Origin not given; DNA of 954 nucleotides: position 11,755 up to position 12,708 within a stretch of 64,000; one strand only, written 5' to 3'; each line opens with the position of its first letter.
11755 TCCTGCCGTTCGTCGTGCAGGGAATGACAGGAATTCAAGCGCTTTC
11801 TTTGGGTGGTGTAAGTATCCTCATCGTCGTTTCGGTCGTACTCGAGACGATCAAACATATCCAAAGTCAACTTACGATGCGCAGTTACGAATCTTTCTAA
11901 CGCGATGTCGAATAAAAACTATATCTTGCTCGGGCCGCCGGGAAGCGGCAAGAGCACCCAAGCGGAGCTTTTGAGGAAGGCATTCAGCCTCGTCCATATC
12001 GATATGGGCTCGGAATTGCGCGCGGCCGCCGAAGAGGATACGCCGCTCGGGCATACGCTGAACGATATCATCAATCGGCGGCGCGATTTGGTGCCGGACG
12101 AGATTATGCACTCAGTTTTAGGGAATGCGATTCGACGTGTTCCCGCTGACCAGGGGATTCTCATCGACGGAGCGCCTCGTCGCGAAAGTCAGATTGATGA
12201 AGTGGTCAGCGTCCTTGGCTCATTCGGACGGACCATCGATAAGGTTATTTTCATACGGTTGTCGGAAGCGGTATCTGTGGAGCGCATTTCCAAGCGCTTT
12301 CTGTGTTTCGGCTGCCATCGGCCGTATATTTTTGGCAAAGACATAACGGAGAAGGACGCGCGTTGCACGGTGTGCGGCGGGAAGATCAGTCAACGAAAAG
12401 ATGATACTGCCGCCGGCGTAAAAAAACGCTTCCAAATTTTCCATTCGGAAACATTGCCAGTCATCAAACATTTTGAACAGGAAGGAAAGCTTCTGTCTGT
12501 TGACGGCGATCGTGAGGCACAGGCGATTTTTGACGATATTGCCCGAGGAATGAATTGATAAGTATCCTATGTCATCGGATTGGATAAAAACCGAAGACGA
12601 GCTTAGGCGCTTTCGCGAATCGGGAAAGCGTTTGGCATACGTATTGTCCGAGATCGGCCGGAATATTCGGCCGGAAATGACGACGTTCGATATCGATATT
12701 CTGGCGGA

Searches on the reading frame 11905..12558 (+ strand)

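Call 65: search_protein_families(library=pfam, proteins=[window:11905-12558:+], max_evalue=0.0001)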
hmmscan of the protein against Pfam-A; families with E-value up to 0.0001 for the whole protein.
window:11905-12558:+ (217 aa): 5 families
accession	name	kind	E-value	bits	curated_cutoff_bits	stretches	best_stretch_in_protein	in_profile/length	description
PF00406.28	ADK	-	4.1e-32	111.8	26.8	1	8-194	1-150/151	Adenylate kinase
PF13207.12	AAA_17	-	2.1e-17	64.1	27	1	9-130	1-121/136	AAA domain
PF13238.12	AAA_18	-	6e-08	33.6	29.4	1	7-131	2-111/128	AAA domain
PF13671.12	AAA_33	-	1e-05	26.3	27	1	7-131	3-118/143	AAA domain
PF02223.23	Thymidylate_kin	-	3e-05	24.2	27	0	10-63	3-53/185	Thymidylate kinase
